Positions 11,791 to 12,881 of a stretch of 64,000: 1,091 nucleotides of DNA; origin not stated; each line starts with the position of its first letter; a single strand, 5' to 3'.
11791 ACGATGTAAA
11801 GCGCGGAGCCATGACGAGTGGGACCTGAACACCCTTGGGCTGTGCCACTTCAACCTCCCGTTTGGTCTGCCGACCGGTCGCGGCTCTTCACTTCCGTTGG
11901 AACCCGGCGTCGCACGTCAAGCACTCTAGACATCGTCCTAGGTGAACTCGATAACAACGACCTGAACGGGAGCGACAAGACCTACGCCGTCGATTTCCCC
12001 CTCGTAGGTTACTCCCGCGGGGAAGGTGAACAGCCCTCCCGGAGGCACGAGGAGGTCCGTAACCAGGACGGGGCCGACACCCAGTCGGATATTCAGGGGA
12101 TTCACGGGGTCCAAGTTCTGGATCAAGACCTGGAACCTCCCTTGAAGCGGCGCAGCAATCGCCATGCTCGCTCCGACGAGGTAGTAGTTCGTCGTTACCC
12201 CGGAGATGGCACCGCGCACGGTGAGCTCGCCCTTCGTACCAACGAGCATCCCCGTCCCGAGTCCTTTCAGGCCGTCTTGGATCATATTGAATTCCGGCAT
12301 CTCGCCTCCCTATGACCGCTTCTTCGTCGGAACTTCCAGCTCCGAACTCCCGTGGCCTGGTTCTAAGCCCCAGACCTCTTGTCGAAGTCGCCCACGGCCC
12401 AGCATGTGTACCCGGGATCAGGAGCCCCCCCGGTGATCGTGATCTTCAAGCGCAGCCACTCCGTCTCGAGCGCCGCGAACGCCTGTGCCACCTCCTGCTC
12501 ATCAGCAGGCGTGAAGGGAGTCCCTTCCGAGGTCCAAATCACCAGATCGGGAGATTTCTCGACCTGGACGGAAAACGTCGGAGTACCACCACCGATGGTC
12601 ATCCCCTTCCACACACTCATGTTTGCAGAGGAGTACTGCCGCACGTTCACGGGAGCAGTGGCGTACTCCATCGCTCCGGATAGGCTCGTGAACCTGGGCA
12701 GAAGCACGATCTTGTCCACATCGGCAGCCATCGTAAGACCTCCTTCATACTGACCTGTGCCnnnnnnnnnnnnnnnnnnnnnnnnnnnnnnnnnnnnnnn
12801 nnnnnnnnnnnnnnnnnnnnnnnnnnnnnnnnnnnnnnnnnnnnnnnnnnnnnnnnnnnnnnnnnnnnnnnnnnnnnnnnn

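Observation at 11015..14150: Tandem array of six paralogous small beta-rich proteins with a conserved PRFT ... W(R/K)G ... GGG ... W(L/F)R(L/M)KI.I ... W(A)xG(F/Y)L signature, plus one unrelated Gly-rich member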

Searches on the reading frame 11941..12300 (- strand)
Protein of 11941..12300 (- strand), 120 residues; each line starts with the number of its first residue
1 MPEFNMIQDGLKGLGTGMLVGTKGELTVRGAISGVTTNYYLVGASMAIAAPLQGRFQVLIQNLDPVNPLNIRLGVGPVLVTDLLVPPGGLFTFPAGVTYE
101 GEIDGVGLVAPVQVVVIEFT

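Call 4: search_protein_families(library=pfam, proteins=[window:11941-12300:-], max_evalue=1)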
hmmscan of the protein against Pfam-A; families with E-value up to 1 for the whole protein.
window:11941-12300:- (120 aa): 0 families

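Call 6: search_protein_families(library=phrogs, proteins=[window:11941-12300:-], max_evalue=1)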
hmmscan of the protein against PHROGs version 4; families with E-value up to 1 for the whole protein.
window:11941-12300:- (120 aa): 0 families

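Call 40: search_protein_families(library=pfam, proteins=[window:11941-12300:-], max_evalue=5)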
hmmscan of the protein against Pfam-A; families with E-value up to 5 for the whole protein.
window:11941-12300:- (120 aa): 0 families

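Call 42: find_homologous_proteins(query=window:11941-12300:-, max_evalue=0.001)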
Query window:11941-12300:- (120 aa): 2 proteins with E <= 0.001 among 33 candidates.
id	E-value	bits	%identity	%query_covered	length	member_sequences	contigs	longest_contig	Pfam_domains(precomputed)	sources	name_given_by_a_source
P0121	3.0e-69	248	100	100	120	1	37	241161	-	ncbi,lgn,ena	-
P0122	1.6e-52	194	76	100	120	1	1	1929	-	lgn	-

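Call 44: find_homologous_proteins(query=A5, max_evalue=0.001)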
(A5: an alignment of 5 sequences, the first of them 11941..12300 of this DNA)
Query A5 (5 sequences) (120 aa, profile of the alignment): 15 proteins with E <= 0.001 among 7285 candidates.
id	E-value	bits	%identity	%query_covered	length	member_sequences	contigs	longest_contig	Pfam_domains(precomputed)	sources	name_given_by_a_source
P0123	1.5e-49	185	33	94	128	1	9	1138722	-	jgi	jgi:hypothetical protein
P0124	7.3e-49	183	35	55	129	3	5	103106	-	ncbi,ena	-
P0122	4.6e-46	174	76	100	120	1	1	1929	-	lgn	-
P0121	7.4e-45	170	100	100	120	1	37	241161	-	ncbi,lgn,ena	-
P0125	1.3e-37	147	30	73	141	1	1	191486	-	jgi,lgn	jgi:hypothetical protein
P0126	3.4e-31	126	36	95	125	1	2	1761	-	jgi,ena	-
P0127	3.8e-31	126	41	96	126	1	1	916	-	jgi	jgi:hypothetical protein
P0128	1.1e-30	124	44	73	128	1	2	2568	-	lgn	-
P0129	3.2e-28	116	43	78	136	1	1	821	-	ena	-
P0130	6.2e-28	115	37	54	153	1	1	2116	-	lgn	-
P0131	3.0e-27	113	33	96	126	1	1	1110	-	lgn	-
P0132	7.5e-21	93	37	58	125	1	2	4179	-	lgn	-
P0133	1.9e-19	88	33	64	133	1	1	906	-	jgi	jgi:hypothetical protein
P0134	1.8e-17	82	32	61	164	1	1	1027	-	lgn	-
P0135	7.7e-7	47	22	79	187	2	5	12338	-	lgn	-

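Call 50: predict_structure(alignment_id=A6)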
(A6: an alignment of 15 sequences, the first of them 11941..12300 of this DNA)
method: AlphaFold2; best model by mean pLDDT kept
length: 120 residues; sequences in the alignment: 15
mean_pLDDT: 79.1   pTM: 0.66
mean pLDDT of the five models: 79.1, 77.2, 77.2, 76.0, 74.8
residues with pLDDT >= 90: 46; 70-90: 42; 50-70: 20; < 50: 12
segments of 3 or more residues with pLDDT < 50: 1-11
pLDDT, mean of each block of 10 residues (from residue 1): 39 52 62 75 90 86 94 90 94 87 91 88
secondary structure, 60 per line:
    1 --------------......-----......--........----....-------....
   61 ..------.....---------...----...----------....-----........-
elements in order: E15-20 E26-31 E34-41 E46-49 E57-62 E69-73 E83-85 E90-92 E103-106 E112-119

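Call 61: search_protein_families(library=ncbifam, proteins=[window:11941-12300:-], max_evalue=1)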
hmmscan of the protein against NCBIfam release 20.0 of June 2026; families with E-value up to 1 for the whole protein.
window:11941-12300:- (120 aa): 0 families

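Call 100: search_protein_families(library=padloc, proteins=[window:11941-12300:-], max_evalue=0.01)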
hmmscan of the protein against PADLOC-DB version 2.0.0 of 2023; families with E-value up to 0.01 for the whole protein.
window:11941-12300:- (120 aa): 0 families

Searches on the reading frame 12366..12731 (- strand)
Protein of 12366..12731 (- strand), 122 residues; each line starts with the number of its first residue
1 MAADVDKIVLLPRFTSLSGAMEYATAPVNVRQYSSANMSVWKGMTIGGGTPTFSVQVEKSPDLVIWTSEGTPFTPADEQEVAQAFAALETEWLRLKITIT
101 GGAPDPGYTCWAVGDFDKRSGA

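Call 4: search_protein_families(library=pfam, proteins=[window:12366-12731:-], max_evalue=1)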
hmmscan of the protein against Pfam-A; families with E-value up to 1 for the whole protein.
window:12366-12731:- (122 aa): 0 families

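Call 6: search_protein_families(library=phrogs, proteins=[window:12366-12731:-], max_evalue=1)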
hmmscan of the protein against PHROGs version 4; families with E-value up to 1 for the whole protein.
window:12366-12731:- (122 aa): 3 families
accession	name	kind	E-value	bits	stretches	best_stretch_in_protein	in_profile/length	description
phrog_9522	-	tail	4.5e-05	23.9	1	20-104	149-230/241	major tail protein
phrog_17532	-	unknown function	0.13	13.2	1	84-117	32-65/99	-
phrog_427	-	unknown function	0.19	12.7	1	45-115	55-131/142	-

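Call 85: search_dna_similar(query=window:12366-12731:-, collection=phages, mode=protein, max_evalue=10, max_rows=10)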
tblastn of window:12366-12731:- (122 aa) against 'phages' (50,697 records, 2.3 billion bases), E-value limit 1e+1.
Records with a match: 13; places in all: 13; records where one place covers at least 80% of the query: 0.
Best place of each record, by identity: <60% 13.
By first word of the organism name: Pseudomonas 9; Acidovorax 2; Enterococcus 1; Mycobacterium 1.
By host as written in the record: Pseudomonas aeruginosa 7; Pseudomonas aeruginosa PAO1 2; Acidovorax citrulli 2; Enterococcus_D gallinarum DO103 1; Mycobacterium smegmatis mc#155 1.
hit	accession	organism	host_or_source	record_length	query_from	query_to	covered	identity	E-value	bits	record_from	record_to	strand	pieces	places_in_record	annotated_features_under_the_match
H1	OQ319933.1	Pseudomonas phage bmx-p3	Pseudomonas aeruginosa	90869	3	91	73%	29.3%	1e+1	31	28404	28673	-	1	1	tail fiber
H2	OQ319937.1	Pseudomonas phage 20Sep418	Pseudomonas aeruginosa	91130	3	91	73%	29.3%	1e+1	31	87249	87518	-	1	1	hypothetical protein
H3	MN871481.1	Pseudomonas phage PaSz-1_45_92k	Pseudomonas aeruginosa PAO1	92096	3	91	73%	29.3%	1e+1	31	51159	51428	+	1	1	record has no annotation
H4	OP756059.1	Pseudomonas phage PseuPha1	Pseudomonas aeruginosa PAO1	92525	3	91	73%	29.3%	1e+1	31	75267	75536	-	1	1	tail fiber protein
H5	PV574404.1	Pseudomonas phage SW_PA2862_7_24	Pseudomonas aeruginosa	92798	3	91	73%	29.3%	1e+1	31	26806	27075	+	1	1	tail fiber protein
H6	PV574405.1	Pseudomonas phage SW_PA2862_14_24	Pseudomonas aeruginosa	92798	3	91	73%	29.3%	1e+1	31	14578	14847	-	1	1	tail fiber protein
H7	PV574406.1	Pseudomonas phage SW_PA2862_11_24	Pseudomonas aeruginosa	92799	3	91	73%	29.3%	1e+1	31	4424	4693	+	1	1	tail fiber protein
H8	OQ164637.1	Pseudomonas phage HJ01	Pseudomonas aeruginosa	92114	3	91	73%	29.3%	1e+1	31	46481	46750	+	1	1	tail fiber protein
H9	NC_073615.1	Pseudomonas phage HJ01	Pseudomonas aeruginosa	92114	3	91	73%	29.3%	1e+1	31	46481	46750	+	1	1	tail fiber protein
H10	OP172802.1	Enterococcus phage EG103P2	Enterococcus_D gallinarum DO103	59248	31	92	51%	32.8%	6e+0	32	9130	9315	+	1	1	hypothetical protein (x2)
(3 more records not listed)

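Call 100: search_protein_families(library=padloc, proteins=[window:12366-12731:-], max_evalue=0.01)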
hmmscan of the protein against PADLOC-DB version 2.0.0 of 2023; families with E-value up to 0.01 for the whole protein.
window:12366-12731:- (122 aa): 0 families
